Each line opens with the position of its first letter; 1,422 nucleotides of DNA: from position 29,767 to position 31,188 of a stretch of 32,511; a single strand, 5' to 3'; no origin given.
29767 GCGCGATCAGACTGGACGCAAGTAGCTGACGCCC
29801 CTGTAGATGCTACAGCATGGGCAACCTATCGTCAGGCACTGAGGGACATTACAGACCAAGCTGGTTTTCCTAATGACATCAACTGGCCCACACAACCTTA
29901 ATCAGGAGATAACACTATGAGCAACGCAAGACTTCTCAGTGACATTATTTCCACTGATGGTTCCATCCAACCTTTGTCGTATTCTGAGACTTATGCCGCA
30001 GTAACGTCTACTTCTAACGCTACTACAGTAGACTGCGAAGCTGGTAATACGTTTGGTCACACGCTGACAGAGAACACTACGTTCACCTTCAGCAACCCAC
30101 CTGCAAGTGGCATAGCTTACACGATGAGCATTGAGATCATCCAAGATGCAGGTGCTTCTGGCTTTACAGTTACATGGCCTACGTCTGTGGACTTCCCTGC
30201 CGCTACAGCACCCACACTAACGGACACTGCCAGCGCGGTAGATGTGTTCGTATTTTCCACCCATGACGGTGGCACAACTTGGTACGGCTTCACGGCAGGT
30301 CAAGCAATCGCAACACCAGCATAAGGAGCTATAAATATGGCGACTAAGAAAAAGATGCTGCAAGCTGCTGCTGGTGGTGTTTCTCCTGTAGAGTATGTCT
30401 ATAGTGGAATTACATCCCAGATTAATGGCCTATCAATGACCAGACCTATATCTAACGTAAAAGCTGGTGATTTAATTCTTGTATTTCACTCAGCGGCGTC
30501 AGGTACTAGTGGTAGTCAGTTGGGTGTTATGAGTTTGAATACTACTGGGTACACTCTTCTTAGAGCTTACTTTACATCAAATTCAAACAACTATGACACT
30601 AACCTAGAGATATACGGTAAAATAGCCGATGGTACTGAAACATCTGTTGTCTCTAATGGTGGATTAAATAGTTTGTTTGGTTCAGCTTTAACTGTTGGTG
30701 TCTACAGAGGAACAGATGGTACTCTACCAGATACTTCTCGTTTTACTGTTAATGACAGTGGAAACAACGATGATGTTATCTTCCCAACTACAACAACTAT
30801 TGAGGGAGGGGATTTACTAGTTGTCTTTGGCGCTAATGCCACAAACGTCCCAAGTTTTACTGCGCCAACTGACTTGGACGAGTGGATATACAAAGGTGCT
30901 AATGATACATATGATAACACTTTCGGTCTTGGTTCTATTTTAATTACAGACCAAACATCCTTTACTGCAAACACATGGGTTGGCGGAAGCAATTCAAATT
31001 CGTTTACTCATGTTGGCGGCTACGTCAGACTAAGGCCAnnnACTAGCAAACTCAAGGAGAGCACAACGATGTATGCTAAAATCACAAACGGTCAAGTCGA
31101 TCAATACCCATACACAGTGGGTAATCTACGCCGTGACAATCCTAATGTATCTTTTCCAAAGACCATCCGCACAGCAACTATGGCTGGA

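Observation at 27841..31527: Tandem duplicated three-part receptor-binding cassette: tip domain, variable protein, chaperone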

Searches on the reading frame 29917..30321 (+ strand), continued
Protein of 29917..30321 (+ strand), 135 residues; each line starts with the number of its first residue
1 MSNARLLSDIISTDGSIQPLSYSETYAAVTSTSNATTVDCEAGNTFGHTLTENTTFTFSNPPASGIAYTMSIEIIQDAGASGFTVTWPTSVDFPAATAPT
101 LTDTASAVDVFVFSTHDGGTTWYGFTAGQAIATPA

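Call 36: find_related_loci(query=window:29917-30321:+, collection=viral_contigs, flank=7000)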
Query window:29917-30321:+ (135 aa) in viral_contigs; peptide patterns used: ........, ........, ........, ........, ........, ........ (x = any residue, [..] = any of these).
597 stretches matched a pattern (row limit reached: there are more); 574 encode a relative of the query (tblastn E <= 1e-3); the best 80 are kept; 80 distinct loci.
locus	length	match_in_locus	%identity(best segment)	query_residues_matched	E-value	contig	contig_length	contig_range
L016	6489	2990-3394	93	1-135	9e-80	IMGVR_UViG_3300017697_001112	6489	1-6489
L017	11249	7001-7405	92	1-135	9e-79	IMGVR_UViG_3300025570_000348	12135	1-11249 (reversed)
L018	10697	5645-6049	90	1-135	9e-78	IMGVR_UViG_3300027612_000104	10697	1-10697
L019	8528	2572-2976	90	1-135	2e-77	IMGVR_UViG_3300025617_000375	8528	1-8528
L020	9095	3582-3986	86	1-135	1e-74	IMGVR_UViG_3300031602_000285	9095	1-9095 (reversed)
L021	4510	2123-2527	86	1-135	1e-74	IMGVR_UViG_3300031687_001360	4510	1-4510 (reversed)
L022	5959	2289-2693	85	1-135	9e-74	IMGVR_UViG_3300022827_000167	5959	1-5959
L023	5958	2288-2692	85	1-135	9e-74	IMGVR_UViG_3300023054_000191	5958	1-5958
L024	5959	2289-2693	85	1-135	9e-74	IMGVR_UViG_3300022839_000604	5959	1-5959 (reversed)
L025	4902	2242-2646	90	1-135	7e-70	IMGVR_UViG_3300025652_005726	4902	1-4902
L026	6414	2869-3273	90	1-135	4e-69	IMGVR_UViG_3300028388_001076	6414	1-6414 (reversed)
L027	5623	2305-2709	87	1-135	2e-66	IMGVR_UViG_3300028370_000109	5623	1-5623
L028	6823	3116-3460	90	21-135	8e-66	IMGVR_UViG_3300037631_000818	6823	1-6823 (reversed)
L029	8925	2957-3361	84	1-135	2e-65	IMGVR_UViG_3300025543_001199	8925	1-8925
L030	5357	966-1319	84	17-134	7e-63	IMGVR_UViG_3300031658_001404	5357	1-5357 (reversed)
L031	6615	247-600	86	15-132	9e-62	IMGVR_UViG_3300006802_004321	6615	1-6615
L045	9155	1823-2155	81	21-131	3e-55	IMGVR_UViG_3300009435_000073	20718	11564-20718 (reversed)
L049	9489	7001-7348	75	17-132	1e-53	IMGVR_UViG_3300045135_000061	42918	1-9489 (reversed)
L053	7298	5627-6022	68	1-128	7e-54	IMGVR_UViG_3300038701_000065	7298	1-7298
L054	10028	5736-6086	73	15-131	5e-53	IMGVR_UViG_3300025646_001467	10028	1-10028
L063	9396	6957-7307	83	15-131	3e-52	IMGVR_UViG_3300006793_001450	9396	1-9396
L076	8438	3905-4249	81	17-131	8e-52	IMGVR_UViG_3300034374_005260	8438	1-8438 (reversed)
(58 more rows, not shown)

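Call 46: search_protein_families(library=pfam, proteins=[L001:3840-5822:+, L016:3410-5812:+, L012:6007-7506:+, L011:6148-7509:+, L011:8422-9399:+, L022:1093-1773:+, L017:5413-6513:+, L045:2165-3406:+, L054:6089-9997:+, L012:8406-9758:+], max_evalue=0.01)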
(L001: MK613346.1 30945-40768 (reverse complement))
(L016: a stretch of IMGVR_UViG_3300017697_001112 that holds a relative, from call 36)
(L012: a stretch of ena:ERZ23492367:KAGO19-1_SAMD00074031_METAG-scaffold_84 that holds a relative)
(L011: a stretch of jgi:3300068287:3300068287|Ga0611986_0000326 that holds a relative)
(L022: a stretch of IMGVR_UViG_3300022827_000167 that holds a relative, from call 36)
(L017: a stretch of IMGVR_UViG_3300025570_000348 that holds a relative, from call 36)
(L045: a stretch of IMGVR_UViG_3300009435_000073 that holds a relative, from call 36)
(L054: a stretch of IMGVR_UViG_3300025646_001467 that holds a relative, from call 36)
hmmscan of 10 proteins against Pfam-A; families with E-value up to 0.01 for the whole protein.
L001:3840-5822:+ (661 aa): 1 family
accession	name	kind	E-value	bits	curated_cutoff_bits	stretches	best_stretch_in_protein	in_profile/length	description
PF24299.1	DUF7483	-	9.3e-87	291.6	27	2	24-341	4-326/330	Domain of unknown function (DUF7483)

L016:3410-5812:+ (801 aa): 9 families
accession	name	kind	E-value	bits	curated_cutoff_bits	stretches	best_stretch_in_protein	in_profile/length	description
PF08450.18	SGL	-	2.4e-15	57.3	26.3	0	155-200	134-180/246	SMP-30/Gluconolactonase/LRE-like region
PF10282.15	Lactonase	-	2.4e-10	40.6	21.7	1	320-577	5-272/344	Lactonase, 7-bladed beta-propeller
PF22933.1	ComC_SSD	-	9.4e-10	38.9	24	0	107-150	18-61/222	ComC, supersandwich domain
PF23393.2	Beta-prop_WDR90_POC16_2nd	-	3.3e-09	36.8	60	0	428-526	20-106/291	WDR90/POC16, second beta-propeller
PF18839.6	LPD24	-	5.1e-09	36.8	27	0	353-380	30-57/73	Large polyvalent protein associated domain 24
PF12367.13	PFO_beta_C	-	4.8e-08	33.4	24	0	474-513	18-57/66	Pyruvate ferredoxin oxidoreductase beta subunit C terminal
PF24684.1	Vgb_lyase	-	1.7e-06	27.5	50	0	432-505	82-154/290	Virginiamycin B lyase family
PF00508.23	PPV_E2_N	-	0.00019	21.3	27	0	441-536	98-191/200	E2 (early) protein, N terminal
PF25171.1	Beta-prop_WDR36-Utp21_1st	-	0.001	19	80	0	441-479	187-225/266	WDR36/Utp21 first beta-propeller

L012:6007-7506:+ (500 aa): 0 families

L011:6148-7509:+ (454 aa): 1 family
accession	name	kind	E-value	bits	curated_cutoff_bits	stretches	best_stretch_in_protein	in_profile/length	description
PF17164.10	DUF5122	-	0.0035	18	27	0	97-128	2-32/36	Domain of unknown function (DUF5122) beta-propeller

L011:8422-9399:+ (326 aa): 1 family
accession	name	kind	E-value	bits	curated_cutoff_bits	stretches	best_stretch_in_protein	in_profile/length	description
PF05268.17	GP38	-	9.4e-08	32.6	25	1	43-194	25-180/218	Phage tail fibre adhesin Gp38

L022:1093-1773:+ (227 aa): 1 family
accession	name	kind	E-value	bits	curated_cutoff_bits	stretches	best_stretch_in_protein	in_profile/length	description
PF07603.17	Lcl_C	-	3.1e-10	40.8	34.9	1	81-223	23-117/117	Lcl C-terminal domain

L017:5413-6513:+ (367 aa): 7 families
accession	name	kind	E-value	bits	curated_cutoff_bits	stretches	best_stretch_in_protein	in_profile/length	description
PF25174.1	Beta-prop_THOC3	-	1.2e-05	24.9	305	0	260-326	133-194/272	THOC3 beta-propeller domain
PF07676.18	PD40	-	2.1e-05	24.8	20.9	0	59-79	10-30/38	WD40-like Beta Propeller Repeat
PF24817.1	WD40_WDHD1_1st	-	2.7e-05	24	109.9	0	250-324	172-243/291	WDHD1 first WD40 domain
PF23414.1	Beta-prop_EML_2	-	0.0001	22.2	90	0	262-325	45-103/266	Echinoderm microtubule-associated protein second beta-propeller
PF00400.38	WD40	-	0.0026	18.7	27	0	294-326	4-34/39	WD domain, G-beta repeat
PF08309.17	LVIVD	-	0.0087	15.8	20.2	0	273-298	15-41/42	LVIVD repeat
PF12894.13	ANAPC4_WD40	-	0.0093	16.6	22.9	0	261-294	43-76/91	Anaphase-promoting complex subunit 4 WD40 domain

L045:2165-3406:+ (414 aa): 4 families
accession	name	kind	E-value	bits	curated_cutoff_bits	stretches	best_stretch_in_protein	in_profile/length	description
PF14312.12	FG-GAP_2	-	1.7e-76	252.7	23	7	31-69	12-49/49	FG-GAP repeat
PF02247.22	Como_LCP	-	1.1e-06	28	27.1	0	145-203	78-135/373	Large coat protein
PF24144.1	Phage_tudor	-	0.0037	17.6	27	0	239-265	27-53/90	Phage tudor domain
PF18173.6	bacHORMA_2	-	0.0087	16.4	27.3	0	68-93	65-90/166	Bacterial HORMA domain 2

L054:6089-9997:+ (1303 aa): 3 families
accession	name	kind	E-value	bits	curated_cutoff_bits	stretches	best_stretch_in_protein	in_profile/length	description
PF13385.13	Laminin_G_3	-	1.4e-111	369.8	27.6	6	1131-1284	2-142/151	Concanavalin A-like lectin/glucanases superfamily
PF02210.31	Laminin_G_2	-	1e-21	78.2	22.9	2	989-1062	41-123/126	Laminin G domain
PF00054.30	Laminin_G_1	-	5.6e-14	52.9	24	1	989-1043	41-98/131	Laminin G domain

L012:8406-9758:+ (451 aa): 0 families

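Call 47: search_protein_families(library=pfam, proteins=[L004:6617-7282:+, P0055, L031:615-1733:+, L004:7287-9881:+, L049:7351-7794:+], max_evalue=1)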
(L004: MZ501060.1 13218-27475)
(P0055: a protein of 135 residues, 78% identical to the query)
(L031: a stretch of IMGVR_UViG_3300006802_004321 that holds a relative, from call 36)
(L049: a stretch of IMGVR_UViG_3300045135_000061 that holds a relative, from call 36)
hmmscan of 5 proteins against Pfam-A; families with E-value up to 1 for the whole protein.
L004:6617-7282:+ (222 aa): 1 family
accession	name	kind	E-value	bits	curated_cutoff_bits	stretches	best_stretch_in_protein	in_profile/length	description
PF18668.6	Tail_spike_N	-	2e-10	41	25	1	51-105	14-68/70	Tail spike TSP1/Gp66 receptor binding N-terminal domain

P0055 (135 aa): 0 families

L031:615-1733:+ (373 aa): 2 families
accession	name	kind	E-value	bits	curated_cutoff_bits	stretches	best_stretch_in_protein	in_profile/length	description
PF24817.1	WD40_WDHD1_1st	-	0.024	14.3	109.9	1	89-190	153-250/291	WDHD1 first WD40 domain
PF22426.2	SMMA_N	-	0.026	15.1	26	0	345-373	66-94/100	Maltogenic amylase, N-terminal domain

L004:7287-9881:+ (865 aa): 0 families

L049:7351-7794:+ (147 aa): 1 family
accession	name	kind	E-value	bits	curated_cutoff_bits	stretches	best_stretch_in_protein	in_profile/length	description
PF02945.21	Endonuclease_7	-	5e-27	94.1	23.6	1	59-139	2-82/82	Recombination endonuclease VII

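Call 63: search_solved_structures(query=A4, max_evalue=10, show_alignments=3)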
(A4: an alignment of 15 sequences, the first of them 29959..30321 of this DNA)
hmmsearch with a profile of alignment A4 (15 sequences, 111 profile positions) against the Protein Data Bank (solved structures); distinct sequences matched with E-value up to 10: 0.

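Call 85: find_related_loci(query=window:29917-30321:+, collection=genome_contigs, flank=6000)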
Query window:29917-30321:+ (135 aa) in genome_contigs; peptide patterns used: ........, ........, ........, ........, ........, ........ (x = any residue, [..] = any of these).
285 stretches matched a pattern; 2 encode a relative of the query (tblastn E <= 1e-3); 2 distinct loci.
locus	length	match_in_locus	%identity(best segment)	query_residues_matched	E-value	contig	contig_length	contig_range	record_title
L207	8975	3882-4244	59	9-132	8e-44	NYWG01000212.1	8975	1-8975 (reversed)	MAG: Verrucomicrobiales bacterium isolate CPC23 MHASMcontig_469928, whole genome shotgun sequence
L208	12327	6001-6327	69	23-131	5e-39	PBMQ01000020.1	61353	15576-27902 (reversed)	MAG: Methanobacteriota archaeon isolate SP209 45109, whole genome shotgun sequence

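Call 93: search_protein_families(library=phrogs, proteins=[L076:3599-4252:+, L054:5520-6089:+, L001:3210-3824:+, L053:5269-5631:+, L063:6404-6664:+], max_evalue=0.001)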
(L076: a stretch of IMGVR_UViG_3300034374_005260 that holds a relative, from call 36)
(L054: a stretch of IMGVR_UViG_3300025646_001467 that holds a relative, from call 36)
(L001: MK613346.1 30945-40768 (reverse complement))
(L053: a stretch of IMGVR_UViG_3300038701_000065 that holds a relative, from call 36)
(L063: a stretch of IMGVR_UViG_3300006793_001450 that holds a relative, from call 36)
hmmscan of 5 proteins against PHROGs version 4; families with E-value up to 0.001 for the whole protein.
L076:3599-4252:+ (218 aa): 10 families
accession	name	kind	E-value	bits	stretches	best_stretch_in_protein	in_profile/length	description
phrog_7760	-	tail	2.2e-15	58.1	1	118-211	123-216/223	tail fiber protein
phrog_9017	-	tail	4e-15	57.5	1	71-214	10-155/159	tail fiber protein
phrog_19200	-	head and packaging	1.9e-09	38.2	1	98-214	154-265/268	virion structural protein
phrog_24774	-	unknown function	2.1e-09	38.6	1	115-214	154-253/258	-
phrog_5596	-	unknown function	1.5e-08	34.8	1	119-205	360-440/451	-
phrog_34656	-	unknown function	9e-08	33.2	1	98-217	79-198/200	-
phrog_22179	-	tail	4.7e-06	27.3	1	106-212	133-238/244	tail fiber protein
phrog_3904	-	tail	0.00011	21.6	1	105-195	982-1069/1086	tail fiber protein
phrog_32568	-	tail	0.00018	22.4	1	79-210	43-170/177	tail fiber protein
phrog_27998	-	tail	0.00098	19.8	0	54-214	46-203/207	tail fiber protein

L054:5520-6089:+ (190 aa): 9 families
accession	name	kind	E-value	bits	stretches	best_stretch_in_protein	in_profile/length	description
phrog_9017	-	tail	3.3e-14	54.5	1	78-187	54-156/159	tail fiber protein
phrog_7760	-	tail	4.7e-14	53.7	1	79-183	120-216/223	tail fiber protein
phrog_24774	-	unknown function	1.7e-11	45.4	1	84-186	151-253/258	-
phrog_5596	-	unknown function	1.9e-09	37.8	1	91-176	360-440/451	-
phrog_34656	-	unknown function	2.7e-08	34.9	1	84-189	94-198/200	-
phrog_19200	-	head and packaging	6.1e-08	33.3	1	46-186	129-265/268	virion structural protein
phrog_3904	-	tail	1.9e-05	24.2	1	52-182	957-1079/1086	tail fiber protein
phrog_16122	-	head and packaging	0.00015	21.9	1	25-80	116-174/526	virion structural protein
phrog_22179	-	tail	0.00025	21.6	1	78-184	133-238/244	tail fiber protein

L001:3210-3824:+ (205 aa): 9 families
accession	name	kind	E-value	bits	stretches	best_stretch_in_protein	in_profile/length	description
phrog_9017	-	tail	9.5e-18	66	1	56-202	18-156/159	tail fiber protein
phrog_7760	-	tail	5.2e-16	60.1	1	96-198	114-216/223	tail fiber protein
phrog_24774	-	unknown function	3.8e-09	37.8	1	99-201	151-253/258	-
phrog_34656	-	unknown function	3.3e-08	34.6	1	96-204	100-198/200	-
phrog_5596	-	unknown function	5.6e-08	33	1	108-192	362-440/451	-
phrog_22179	-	tail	1.3e-07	32.4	1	83-199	123-238/244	tail fiber protein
phrog_19200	-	head and packaging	4.2e-07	30.5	1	82-201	151-265/268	virion structural protein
phrog_32568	-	tail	0.00013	22.8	1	92-197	69-170/177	tail fiber protein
phrog_3904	-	tail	0.00071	18.9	1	97-179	988-1066/1086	tail fiber protein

L053:5269-5631:+ (121 aa): 2 families
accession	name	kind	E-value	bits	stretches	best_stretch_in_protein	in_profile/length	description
phrog_7759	-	unknown function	3.5e-47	161.1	1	1-119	1-122/125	-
phrog_14370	-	unknown function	2.8e-05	25.1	1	1-78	2-57/63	-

L063:6404-6664:+ (87 aa): 0 families

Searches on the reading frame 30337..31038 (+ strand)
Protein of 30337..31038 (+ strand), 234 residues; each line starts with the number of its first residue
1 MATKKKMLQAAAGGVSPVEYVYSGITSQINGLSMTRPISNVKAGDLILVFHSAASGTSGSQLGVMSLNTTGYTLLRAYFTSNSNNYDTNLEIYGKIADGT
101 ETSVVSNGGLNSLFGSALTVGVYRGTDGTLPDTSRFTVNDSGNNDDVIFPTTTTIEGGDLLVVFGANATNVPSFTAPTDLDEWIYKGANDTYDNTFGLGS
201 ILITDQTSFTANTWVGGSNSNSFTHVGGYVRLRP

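Call 7: search_protein_families(library=pfam, proteins=[window:30337-31038:+], max_evalue=0.1)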
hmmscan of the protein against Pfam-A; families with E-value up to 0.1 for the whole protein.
window:30337-31038:+ (234 aa): 0 families

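Call 8: search_protein_families(library=phrogs, proteins=[window:30337-31038:+], max_evalue=0.01)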
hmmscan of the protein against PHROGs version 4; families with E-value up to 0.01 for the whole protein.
window:30337-31038:+ (234 aa): 0 families

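Call 28: search_solved_structures(query=window:30337-31038:+, max_evalue=1, show_alignments=2)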
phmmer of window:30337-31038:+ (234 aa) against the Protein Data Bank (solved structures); distinct sequences matched with E-value up to 1: 2.
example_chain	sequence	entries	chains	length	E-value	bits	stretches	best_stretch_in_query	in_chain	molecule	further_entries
2y88_A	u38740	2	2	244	0.52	13.1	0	87-131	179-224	PHOSPHORIBOSYL ISOMERASE A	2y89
2y85_A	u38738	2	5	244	0.54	13.1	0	87-131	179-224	PHOSPHORIBOSYL ISOMERASE A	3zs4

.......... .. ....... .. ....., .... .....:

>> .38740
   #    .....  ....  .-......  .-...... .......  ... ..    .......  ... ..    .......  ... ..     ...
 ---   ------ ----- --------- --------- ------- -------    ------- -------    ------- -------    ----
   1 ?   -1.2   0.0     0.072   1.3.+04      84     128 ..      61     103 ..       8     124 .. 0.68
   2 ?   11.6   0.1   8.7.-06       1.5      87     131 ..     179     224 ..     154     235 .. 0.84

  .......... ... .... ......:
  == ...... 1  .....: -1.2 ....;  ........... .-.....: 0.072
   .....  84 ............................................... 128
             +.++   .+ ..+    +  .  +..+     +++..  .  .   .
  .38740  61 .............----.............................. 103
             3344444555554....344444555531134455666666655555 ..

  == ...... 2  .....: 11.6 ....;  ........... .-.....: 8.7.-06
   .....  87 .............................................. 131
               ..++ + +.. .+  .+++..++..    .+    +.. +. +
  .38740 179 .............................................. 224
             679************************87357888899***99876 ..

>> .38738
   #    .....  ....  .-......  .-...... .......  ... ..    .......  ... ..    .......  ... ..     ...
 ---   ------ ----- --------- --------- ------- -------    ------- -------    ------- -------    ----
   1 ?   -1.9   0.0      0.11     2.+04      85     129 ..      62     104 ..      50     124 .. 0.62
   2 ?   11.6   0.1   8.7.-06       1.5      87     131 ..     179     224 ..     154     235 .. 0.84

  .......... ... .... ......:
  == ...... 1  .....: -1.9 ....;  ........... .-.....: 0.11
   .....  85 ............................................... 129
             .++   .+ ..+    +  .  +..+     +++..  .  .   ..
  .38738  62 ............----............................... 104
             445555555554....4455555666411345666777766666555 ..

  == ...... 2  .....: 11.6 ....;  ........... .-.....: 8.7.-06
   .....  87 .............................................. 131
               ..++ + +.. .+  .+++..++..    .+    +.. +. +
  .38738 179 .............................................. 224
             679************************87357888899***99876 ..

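Call 31: find_homologous_proteins(query=window:30337-31038:+, max_evalue=0.001)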
Query window:30337-31038:+ (234 aa): 2 proteins with E <= 0.001 among 927 candidates.
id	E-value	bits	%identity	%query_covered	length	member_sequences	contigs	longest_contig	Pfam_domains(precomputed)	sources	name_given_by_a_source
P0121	7.4e-123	426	88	97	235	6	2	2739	-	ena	-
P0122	5.0e-5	41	34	61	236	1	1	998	-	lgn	-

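Call 87: find_encoding_contigs(protein=P0121, flank=4000, max_places=3)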
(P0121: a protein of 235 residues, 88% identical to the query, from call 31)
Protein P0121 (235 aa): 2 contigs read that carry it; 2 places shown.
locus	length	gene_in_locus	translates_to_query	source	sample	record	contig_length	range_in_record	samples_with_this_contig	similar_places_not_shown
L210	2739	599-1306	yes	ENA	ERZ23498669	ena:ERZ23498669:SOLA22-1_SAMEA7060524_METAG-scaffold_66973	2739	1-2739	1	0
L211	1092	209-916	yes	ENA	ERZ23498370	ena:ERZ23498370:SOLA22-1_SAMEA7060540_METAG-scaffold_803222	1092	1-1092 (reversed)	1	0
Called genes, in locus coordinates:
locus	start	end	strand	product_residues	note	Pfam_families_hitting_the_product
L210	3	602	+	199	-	?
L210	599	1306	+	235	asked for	-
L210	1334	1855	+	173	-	PF16778:Phage_tail_APC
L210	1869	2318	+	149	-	PF13539:Peptidase_M15_4 (faint)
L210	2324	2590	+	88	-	-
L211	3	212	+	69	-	?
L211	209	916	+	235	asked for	-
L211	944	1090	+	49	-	?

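Call 89: search_protein_representatives(protein=window:30337-31038:+)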
Query: 234 residues. Proteins with E-value up to 0.001 (for the whole library): 101; up to 1e-10: 15; up to 1e-30: 1. The best 101 are listed.
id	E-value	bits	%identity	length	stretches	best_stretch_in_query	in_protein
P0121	2.3e-123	426.3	89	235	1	10-233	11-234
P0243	8.3e-30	120.4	40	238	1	7-224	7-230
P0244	5.9e-24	101.3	40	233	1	15-229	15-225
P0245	1.1e-23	100.4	34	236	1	6-219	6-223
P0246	3.0e-21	92.4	40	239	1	11-222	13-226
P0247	6.4e-20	88.1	36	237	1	4-223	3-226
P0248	1.3e-17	80.5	34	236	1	13-223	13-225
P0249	1.0e-16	77.6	38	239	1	11-226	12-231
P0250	3.4e-16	75.9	38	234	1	37-222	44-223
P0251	1.2e-14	70.9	34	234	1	9-227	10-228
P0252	4.9e-14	68.8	31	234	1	8-215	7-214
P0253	8.5e-14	68.1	33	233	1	18-224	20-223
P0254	1.3e-13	67.5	32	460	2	15-199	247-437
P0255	3.2e-12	62.9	40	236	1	2-219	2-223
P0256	7.2e-11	58.5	30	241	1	5-225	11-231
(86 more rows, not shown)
